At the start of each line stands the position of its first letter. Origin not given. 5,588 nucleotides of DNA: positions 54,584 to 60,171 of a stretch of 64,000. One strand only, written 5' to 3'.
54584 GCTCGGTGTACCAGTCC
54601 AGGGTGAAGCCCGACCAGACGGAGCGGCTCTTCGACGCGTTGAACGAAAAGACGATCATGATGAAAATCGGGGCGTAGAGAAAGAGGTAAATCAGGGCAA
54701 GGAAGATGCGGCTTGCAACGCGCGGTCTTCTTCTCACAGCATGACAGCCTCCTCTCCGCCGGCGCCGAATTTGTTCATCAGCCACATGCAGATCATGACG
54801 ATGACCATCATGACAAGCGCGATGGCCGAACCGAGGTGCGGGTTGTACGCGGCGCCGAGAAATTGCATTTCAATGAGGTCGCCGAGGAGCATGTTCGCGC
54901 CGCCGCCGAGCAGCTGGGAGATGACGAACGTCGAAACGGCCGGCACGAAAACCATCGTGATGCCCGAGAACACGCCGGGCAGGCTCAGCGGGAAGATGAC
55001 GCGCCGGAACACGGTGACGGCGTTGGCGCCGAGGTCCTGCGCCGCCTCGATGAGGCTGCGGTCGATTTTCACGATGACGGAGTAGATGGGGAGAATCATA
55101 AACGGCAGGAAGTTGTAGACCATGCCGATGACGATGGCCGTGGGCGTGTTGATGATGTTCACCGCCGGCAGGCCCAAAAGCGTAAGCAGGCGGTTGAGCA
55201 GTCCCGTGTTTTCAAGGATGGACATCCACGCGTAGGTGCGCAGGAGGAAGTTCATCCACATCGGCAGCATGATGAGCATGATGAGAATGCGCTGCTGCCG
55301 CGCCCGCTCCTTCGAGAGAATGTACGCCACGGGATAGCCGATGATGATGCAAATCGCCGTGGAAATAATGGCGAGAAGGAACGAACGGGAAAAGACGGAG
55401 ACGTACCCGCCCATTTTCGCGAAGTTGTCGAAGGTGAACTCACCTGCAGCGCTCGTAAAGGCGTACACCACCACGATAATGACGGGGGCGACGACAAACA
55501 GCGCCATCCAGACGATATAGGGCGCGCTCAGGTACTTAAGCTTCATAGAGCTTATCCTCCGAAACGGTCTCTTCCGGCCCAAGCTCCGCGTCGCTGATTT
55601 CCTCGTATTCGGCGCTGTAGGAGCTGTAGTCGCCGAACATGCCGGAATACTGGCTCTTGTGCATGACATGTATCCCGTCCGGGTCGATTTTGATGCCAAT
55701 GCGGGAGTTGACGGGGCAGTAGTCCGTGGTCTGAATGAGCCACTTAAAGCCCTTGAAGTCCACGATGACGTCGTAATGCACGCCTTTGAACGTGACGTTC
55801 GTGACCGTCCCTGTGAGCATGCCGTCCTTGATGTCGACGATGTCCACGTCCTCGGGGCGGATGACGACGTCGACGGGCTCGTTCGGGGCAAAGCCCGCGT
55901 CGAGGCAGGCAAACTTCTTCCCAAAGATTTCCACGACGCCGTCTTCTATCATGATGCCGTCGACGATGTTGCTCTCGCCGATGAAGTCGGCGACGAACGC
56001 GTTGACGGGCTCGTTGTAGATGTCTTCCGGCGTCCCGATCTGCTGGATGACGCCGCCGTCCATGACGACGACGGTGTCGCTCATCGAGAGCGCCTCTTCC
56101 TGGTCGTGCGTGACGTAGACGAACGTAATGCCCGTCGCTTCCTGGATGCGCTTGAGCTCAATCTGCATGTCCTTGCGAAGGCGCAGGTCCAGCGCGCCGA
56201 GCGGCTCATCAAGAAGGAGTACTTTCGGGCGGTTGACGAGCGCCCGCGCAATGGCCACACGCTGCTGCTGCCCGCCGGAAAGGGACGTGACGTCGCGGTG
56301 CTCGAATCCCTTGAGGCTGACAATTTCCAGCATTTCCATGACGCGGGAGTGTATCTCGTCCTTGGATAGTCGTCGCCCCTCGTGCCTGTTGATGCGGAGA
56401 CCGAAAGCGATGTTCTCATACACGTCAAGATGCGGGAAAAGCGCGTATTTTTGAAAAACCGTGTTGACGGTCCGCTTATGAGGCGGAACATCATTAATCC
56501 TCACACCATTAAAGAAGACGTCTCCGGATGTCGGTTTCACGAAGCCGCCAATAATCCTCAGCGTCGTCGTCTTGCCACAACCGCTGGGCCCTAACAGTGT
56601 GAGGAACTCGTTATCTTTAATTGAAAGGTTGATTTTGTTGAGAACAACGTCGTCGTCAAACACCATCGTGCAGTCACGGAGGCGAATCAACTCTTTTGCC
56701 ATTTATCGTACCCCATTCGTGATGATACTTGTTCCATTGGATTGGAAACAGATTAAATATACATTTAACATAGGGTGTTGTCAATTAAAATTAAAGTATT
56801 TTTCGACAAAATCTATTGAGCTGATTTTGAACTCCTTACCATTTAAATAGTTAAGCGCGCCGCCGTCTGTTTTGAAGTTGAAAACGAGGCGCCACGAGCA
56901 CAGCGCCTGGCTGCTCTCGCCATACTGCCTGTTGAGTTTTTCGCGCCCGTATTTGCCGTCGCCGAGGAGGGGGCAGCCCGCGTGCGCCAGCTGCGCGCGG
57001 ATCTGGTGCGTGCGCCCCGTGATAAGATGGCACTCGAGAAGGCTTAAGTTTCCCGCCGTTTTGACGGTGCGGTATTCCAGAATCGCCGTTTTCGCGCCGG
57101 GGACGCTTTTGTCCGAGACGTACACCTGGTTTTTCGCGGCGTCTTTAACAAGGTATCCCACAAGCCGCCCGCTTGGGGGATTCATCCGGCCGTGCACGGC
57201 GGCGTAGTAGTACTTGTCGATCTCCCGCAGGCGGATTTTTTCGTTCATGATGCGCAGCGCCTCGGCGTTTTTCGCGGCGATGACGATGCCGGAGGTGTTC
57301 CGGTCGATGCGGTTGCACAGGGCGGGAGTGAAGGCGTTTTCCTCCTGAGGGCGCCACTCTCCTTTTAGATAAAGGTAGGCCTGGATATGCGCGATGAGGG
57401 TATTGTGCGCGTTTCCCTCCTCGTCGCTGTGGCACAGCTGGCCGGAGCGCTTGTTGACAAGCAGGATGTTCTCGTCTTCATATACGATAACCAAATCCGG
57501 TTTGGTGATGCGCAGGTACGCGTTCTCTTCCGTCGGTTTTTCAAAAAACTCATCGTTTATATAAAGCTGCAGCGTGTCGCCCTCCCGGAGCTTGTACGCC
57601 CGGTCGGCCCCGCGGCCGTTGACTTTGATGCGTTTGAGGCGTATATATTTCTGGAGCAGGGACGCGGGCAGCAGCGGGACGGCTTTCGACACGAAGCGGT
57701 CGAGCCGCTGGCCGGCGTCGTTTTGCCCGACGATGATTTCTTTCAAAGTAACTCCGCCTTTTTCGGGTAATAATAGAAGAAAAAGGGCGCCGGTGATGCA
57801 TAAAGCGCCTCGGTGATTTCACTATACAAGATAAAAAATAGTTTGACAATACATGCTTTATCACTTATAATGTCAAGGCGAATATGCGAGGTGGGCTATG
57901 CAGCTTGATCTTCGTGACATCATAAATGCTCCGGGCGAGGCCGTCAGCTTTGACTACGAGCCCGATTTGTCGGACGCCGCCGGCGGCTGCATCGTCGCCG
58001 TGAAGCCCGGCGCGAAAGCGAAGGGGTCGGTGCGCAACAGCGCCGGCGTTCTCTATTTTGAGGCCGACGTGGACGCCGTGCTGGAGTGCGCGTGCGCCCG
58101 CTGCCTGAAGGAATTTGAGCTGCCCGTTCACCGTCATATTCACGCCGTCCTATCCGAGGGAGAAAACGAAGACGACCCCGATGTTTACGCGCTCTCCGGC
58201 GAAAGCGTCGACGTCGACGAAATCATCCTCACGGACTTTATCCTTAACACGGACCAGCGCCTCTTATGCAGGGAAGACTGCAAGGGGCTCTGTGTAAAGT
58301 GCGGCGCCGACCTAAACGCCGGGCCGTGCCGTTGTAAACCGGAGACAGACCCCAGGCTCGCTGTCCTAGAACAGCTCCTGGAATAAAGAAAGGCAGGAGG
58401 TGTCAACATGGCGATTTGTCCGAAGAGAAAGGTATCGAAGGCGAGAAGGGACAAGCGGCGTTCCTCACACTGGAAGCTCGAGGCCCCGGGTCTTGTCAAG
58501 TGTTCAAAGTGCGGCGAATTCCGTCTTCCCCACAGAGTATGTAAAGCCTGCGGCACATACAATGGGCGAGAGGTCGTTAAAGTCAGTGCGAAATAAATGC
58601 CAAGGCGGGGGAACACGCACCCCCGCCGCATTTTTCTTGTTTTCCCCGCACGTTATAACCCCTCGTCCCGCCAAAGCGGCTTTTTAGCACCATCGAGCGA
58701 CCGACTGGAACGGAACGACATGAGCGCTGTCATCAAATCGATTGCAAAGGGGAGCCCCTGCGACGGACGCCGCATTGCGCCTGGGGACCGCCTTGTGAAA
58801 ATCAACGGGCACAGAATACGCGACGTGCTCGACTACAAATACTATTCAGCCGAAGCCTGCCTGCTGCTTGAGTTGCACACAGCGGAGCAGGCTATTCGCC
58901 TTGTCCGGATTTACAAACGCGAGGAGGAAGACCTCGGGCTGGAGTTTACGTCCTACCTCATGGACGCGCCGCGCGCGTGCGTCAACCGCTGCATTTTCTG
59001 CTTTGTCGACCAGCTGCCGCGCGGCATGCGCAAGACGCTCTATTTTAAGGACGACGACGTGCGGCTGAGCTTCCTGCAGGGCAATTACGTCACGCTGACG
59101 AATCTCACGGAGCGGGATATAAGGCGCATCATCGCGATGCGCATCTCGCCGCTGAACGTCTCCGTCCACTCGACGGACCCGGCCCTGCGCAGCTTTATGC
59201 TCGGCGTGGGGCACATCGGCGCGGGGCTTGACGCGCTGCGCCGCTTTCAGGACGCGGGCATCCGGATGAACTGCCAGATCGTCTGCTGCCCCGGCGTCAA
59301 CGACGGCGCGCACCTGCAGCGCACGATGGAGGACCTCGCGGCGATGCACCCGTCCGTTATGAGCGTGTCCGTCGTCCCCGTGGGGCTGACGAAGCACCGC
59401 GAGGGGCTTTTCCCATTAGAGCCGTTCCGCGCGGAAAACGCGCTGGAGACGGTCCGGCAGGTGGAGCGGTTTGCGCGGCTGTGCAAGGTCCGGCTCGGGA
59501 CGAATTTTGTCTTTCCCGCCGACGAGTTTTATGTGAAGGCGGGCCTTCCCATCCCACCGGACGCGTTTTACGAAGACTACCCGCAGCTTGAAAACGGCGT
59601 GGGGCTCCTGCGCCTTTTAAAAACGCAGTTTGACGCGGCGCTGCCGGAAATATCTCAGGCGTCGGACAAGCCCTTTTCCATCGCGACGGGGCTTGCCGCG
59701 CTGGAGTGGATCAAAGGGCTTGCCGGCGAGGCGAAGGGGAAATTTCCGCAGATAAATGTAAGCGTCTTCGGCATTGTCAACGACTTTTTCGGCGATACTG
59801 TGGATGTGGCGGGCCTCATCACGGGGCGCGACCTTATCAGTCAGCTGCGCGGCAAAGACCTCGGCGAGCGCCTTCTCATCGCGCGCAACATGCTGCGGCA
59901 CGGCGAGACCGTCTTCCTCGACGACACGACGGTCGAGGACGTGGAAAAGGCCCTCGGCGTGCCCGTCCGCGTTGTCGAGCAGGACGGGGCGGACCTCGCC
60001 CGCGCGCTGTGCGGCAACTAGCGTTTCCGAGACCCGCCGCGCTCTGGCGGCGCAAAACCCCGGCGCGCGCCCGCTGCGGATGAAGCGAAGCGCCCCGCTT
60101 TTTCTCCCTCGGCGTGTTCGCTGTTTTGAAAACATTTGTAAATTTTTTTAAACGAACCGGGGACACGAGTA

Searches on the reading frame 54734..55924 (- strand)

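Call 43: search_protein_families(library=pfam, proteins=[window:54734-55924:-], max_evalue=0.00001)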
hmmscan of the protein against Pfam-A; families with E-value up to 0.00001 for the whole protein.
window:54734-55924:- (396 aa): 1 family
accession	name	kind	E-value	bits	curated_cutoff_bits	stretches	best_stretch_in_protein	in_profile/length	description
PF00528.27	BPD_transp_1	-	7.1e-13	49.1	26.4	1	198-382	3-174/184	Binding-protein-dependent transport system inner membrane component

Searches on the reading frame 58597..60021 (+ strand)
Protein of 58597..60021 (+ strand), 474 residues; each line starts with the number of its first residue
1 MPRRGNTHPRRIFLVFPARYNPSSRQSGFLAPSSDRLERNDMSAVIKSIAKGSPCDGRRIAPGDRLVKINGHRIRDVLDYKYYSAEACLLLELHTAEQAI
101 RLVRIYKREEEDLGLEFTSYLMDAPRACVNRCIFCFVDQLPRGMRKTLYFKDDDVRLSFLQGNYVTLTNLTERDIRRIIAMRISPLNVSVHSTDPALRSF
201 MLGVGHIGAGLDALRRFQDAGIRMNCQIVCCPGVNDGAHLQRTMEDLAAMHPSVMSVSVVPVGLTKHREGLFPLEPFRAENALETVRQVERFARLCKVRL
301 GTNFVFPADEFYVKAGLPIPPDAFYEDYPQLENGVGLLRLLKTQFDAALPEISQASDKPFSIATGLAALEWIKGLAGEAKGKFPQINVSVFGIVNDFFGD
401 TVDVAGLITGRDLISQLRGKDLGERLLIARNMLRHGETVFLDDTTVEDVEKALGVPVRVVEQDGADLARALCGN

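Call 43: search_protein_families(library=pfam, proteins=[window:58597-60021:+], max_evalue=0.00001)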
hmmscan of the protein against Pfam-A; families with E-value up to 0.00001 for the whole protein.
window:58597-60021:+ (474 aa): 2 families
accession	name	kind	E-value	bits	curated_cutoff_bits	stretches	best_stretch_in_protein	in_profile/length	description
PF04459.17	DUF512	-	2.4e-72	242.9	25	1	260-461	1-201/202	Protein of unknown function (DUF512)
PF19238.5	Radical_SAM_2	-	4e-66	221.8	26.7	1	107-257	1-151/151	Radical SAM-like domain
